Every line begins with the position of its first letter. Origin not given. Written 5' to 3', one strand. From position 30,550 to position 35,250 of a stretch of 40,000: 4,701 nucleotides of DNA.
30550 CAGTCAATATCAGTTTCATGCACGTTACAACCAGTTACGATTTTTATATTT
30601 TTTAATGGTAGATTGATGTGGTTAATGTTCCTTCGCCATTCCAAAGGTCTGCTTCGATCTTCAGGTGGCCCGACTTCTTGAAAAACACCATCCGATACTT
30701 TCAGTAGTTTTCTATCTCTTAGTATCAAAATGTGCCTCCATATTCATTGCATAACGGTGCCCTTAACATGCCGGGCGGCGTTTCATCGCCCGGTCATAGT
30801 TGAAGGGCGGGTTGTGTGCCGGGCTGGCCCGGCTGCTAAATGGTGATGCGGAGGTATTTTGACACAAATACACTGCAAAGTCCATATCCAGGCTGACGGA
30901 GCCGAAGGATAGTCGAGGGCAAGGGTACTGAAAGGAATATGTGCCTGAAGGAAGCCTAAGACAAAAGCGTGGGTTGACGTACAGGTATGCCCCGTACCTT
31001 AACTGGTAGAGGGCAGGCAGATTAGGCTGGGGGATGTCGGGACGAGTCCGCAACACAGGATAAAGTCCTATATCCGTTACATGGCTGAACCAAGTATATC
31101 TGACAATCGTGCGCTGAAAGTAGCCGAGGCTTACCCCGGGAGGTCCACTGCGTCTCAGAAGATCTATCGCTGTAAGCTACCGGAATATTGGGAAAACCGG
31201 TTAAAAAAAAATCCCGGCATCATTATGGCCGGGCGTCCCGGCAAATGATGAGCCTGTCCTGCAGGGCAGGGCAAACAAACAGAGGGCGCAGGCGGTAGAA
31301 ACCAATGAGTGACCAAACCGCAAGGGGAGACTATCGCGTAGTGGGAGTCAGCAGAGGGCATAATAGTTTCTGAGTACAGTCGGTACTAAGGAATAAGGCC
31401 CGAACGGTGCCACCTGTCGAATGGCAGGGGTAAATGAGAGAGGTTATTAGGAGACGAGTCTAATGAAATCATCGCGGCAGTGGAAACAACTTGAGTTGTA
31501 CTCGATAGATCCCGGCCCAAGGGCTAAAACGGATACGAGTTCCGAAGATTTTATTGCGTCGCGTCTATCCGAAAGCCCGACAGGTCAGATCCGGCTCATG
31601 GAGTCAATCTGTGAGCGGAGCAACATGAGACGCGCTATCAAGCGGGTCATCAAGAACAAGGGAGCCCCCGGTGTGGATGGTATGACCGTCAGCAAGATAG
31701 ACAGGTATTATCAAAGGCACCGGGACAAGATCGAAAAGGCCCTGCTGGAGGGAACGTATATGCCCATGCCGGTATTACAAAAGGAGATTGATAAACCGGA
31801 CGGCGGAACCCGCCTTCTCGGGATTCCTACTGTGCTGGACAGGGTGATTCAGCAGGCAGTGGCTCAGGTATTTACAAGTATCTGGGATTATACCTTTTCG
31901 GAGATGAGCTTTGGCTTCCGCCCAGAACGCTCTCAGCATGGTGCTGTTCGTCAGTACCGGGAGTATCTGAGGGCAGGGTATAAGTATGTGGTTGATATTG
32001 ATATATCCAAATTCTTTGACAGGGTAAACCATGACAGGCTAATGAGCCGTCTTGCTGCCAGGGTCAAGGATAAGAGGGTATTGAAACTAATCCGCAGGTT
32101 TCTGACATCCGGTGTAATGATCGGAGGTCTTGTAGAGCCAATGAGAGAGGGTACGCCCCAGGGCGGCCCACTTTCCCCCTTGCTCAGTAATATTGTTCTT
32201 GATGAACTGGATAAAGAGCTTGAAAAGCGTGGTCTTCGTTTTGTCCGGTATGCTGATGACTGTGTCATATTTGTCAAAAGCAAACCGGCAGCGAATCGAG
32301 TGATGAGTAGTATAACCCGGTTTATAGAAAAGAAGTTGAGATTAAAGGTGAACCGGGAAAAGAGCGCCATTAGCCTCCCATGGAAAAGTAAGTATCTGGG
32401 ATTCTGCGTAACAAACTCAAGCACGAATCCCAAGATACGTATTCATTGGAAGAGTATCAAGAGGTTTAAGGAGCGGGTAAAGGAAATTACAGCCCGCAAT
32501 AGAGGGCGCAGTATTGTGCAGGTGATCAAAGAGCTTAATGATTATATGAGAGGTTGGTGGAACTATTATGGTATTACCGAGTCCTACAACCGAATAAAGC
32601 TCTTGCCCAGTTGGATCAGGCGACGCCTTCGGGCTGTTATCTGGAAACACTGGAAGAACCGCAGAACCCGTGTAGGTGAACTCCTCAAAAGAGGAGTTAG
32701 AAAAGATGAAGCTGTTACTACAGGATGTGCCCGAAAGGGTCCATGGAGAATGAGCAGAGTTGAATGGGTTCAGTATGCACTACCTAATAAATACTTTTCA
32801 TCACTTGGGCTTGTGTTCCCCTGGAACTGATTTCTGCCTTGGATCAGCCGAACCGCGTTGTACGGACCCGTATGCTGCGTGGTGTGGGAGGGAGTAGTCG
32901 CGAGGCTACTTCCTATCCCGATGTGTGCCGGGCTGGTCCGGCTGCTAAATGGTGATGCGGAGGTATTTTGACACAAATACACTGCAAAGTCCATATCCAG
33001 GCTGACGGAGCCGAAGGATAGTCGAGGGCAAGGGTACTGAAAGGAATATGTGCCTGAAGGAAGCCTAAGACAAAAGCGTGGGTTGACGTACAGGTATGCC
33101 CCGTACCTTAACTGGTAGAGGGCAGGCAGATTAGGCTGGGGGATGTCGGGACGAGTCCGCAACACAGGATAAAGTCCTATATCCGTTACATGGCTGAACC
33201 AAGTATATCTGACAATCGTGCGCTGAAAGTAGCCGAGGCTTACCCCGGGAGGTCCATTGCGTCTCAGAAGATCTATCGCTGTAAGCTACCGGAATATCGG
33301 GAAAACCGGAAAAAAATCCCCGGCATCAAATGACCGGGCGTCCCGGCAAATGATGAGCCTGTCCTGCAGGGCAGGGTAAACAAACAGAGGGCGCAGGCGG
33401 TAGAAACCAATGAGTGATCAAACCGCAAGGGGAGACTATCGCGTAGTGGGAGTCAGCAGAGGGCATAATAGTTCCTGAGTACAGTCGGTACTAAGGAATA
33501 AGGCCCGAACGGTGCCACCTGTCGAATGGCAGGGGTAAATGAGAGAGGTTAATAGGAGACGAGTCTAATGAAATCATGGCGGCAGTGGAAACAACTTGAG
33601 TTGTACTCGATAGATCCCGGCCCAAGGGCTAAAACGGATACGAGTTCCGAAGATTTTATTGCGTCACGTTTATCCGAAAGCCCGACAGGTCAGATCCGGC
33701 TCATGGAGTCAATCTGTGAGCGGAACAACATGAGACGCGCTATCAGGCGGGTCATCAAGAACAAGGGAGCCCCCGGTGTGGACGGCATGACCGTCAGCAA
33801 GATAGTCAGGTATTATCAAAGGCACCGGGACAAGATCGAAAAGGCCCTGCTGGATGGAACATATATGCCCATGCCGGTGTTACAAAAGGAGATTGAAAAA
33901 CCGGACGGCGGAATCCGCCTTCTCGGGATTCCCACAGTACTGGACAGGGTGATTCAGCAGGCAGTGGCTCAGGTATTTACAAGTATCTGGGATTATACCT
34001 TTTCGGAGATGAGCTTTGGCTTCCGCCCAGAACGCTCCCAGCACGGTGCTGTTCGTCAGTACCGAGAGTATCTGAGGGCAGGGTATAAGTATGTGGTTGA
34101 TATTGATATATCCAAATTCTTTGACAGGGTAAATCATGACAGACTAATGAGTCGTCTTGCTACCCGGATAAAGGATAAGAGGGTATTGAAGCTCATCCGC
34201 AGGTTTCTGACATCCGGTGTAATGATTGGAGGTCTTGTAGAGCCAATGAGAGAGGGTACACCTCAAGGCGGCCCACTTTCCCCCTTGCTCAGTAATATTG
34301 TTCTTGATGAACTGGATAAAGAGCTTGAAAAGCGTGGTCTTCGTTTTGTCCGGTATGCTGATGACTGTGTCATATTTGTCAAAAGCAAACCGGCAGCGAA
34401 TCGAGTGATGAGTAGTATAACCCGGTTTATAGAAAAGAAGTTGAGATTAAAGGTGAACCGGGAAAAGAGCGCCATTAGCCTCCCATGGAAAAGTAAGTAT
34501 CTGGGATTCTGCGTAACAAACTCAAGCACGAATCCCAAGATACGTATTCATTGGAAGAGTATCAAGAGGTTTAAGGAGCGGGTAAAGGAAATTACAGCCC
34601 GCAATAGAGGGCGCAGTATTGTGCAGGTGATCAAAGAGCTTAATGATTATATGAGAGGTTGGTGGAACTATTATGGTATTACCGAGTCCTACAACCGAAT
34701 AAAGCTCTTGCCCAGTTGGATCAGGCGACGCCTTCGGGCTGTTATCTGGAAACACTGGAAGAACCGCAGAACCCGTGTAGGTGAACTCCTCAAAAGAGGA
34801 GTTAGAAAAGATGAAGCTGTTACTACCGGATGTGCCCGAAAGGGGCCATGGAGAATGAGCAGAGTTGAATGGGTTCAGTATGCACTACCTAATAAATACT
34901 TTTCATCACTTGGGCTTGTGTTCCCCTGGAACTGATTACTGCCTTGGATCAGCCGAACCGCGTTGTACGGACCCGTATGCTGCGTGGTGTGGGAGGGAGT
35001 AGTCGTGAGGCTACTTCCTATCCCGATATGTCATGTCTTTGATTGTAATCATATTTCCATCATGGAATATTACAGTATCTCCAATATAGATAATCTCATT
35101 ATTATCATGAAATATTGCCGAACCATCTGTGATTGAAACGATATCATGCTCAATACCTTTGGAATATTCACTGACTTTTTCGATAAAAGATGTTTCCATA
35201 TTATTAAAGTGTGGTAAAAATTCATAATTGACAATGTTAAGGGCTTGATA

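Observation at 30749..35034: Two diverged class-C-like group II introns inserted head-to-tail inside one attC, antisense to the cassettes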

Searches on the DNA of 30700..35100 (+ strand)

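Call 15: search_rna_families(source=window, start=30700, end=35100, threshold=evalue, max_evalue=1, show_alignments=4)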
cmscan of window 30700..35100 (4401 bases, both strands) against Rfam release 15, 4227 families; matches with E-value up to 1: 5.
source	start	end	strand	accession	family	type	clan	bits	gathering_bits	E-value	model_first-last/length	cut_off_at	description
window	30927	31130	+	RF02001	group-II-D1D4-3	Intron;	CL00102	51.7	32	1.2e-08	1-170/170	no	Group II catalytic intron D1-D4-3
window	33036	33239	+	RF02001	group-II-D1D4-3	Intron;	CL00102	51.7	32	1.2e-08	1-170/170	no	Group II catalytic intron D1-D4-3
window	33414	33505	+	RF01998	group-II-D1D4-1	Intron;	CL00102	32.1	35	0.0038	1-84/84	no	Group II catalytic intron D1-D4-1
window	34956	35027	+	RF00029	Intron_gpII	Intron;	-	31.3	40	0.0021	1-77/77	no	Group II catalytic intron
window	31316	31400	+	RF01998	group-II-D1D4-1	Intron;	CL00102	28.3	35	0.027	1-84/84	no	Group II catalytic intron D1-D4-1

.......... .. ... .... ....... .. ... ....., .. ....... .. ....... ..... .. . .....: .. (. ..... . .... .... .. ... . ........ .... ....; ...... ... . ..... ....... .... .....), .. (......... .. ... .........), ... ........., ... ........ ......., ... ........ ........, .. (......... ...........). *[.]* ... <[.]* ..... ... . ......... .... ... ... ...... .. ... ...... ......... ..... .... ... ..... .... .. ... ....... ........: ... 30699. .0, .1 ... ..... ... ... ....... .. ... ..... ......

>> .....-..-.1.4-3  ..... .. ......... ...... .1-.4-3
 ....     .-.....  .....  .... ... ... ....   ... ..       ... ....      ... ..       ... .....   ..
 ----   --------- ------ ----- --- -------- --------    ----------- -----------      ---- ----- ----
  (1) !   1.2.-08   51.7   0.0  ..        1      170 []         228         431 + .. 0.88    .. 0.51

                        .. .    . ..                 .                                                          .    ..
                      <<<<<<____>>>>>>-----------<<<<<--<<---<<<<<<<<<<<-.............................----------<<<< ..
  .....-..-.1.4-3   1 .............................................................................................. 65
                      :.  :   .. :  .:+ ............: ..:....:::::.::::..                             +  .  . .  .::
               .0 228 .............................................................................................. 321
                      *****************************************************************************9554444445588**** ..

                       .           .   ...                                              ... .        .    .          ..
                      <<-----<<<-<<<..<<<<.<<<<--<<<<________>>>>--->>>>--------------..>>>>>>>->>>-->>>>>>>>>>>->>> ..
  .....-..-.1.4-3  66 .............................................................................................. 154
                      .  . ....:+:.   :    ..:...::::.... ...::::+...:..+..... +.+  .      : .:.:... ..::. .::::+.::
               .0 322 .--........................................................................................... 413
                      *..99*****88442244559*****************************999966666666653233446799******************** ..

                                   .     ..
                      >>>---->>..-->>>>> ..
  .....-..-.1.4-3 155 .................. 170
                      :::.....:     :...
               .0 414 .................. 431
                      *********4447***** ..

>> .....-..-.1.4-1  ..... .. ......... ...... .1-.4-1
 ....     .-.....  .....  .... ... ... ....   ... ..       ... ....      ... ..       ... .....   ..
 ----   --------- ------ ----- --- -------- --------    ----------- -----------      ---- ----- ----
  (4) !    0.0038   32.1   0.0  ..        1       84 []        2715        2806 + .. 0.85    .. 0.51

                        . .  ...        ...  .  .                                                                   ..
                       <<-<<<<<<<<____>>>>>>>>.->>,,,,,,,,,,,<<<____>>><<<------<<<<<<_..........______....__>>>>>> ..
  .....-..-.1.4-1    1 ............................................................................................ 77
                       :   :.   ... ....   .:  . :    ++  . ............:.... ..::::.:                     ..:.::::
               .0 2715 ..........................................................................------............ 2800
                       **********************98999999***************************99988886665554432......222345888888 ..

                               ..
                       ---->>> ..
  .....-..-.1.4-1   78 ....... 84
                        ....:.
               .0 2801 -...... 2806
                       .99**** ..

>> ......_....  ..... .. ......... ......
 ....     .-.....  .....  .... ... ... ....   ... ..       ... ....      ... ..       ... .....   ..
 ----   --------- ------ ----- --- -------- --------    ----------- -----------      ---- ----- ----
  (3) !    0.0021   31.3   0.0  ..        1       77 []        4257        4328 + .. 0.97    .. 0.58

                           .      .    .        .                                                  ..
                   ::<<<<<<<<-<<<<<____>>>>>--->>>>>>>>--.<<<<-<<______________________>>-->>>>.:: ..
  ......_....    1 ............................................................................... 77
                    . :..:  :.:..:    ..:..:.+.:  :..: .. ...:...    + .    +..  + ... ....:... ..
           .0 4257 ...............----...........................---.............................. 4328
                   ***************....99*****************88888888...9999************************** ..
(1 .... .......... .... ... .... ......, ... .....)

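Call 72: search_rna_families(sources=[L078, L079, L080, L081, L030, L002], threshold=gathering)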
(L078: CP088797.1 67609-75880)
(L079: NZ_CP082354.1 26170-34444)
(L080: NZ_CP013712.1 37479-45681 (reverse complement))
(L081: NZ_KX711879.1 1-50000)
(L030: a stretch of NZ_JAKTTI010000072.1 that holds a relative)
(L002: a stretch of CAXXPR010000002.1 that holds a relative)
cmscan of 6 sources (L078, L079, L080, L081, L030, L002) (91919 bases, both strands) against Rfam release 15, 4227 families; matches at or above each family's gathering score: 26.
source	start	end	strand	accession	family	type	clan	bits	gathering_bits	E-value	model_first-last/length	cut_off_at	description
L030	86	258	+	RF02001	group-II-D1D4-3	Intron;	CL00102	144.3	32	8.4e-30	1-170/170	no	Group II catalytic intron D1-D4-3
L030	1986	2158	+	RF02001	group-II-D1D4-3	Intron;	CL00102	144.3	32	8.4e-30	1-170/170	no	Group II catalytic intron D1-D4-3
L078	3100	3270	+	RF02001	group-II-D1D4-3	Intron;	CL00102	137.3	32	4.1e-28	1-170/170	no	Group II catalytic intron D1-D4-3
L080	3068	3237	+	RF02001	group-II-D1D4-3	Intron;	CL00102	137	32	5e-28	1-170/170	no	Group II catalytic intron D1-D4-3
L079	3102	3271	+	RF02001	group-II-D1D4-3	Intron;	CL00102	135.5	32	1.1e-27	1-170/170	no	Group II catalytic intron D1-D4-3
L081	6717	6881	-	RF02001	group-II-D1D4-3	Intron;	CL00102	134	32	2.7e-27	1-170/170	no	Group II catalytic intron D1-D4-3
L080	6818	6997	+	RF02076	STnc100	Gene; sRNA;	-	78.6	47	6.1e-15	1-206/206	no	Gammaproteobacterial sRNA STnc100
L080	6324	6529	+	RF02076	STnc100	Gene; sRNA;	-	77.7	47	1e-14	1-206/206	no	Gammaproteobacterial sRNA STnc100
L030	316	396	+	RF01998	group-II-D1D4-1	Intron;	CL00102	71.3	35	1.2e-10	1-84/84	no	Group II catalytic intron D1-D4-1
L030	2216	2296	+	RF01998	group-II-D1D4-1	Intron;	CL00102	71.3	35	1.2e-10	1-84/84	no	Group II catalytic intron D1-D4-1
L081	4232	4303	+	RF02912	AAC_AAD_leader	Cis-reg;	-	66.2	56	1.4e-11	1-75/75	no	putative aminoglycoside riboswitch / attI site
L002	5464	5667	+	RF02001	group-II-D1D4-3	Intron;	CL00102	66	32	8.6e-11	1-170/170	no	Group II catalytic intron D1-D4-3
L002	8804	9007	+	RF02001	group-II-D1D4-3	Intron;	CL00102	66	32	8.6e-11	1-170/170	no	Group II catalytic intron D1-D4-3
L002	12848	13051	+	RF02001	group-II-D1D4-3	Intron;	CL00102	66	32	8.6e-11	1-170/170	no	Group II catalytic intron D1-D4-3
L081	6500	6595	-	RF01998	group-II-D1D4-1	Intron;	CL00102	65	35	3e-09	1-84/84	no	Group II catalytic intron D1-D4-1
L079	3311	3389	+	RF01998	group-II-D1D4-1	Intron;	CL00102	54.7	35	6.5e-07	1-84/84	no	Group II catalytic intron D1-D4-1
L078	3310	3386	+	RF01998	group-II-D1D4-1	Intron;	CL00102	53.7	35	1.1e-06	1-84/84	no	Group II catalytic intron D1-D4-1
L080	3278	3353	+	RF01998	group-II-D1D4-1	Intron;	CL00102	53.1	35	1.5e-06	1-84/84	no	Group II catalytic intron D1-D4-1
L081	5043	5112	-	RF00029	Intron_gpII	Intron;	-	47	40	6.1e-06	1-77/77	no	Group II catalytic intron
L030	1822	1903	+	RF00029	Intron_gpII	Intron;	-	43.5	40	4.4e-05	1-77/77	no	Group II catalytic intron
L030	3722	3803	+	RF00029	Intron_gpII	Intron;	-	43.5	40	4.4e-05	1-77/77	no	Group II catalytic intron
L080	4739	4811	+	RF00029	Intron_gpII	Intron;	-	43.4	40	4.5e-05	1-77/77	no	Group II catalytic intron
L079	4812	4884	+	RF00029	Intron_gpII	Intron;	-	41.6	40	0.00013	1-77/77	no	Group II catalytic intron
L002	5847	5938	+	RF01998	group-II-D1D4-1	Intron;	CL00102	36.3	35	0.0091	1-84/84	no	Group II catalytic intron D1-D4-1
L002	9185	9276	+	RF01998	group-II-D1D4-1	Intron;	CL00102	36.3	35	0.0091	1-84/84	no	Group II catalytic intron D1-D4-1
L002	13230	13321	+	RF01998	group-II-D1D4-1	Intron;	CL00102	36.3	35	0.0091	1-84/84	no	Group II catalytic intron D1-D4-1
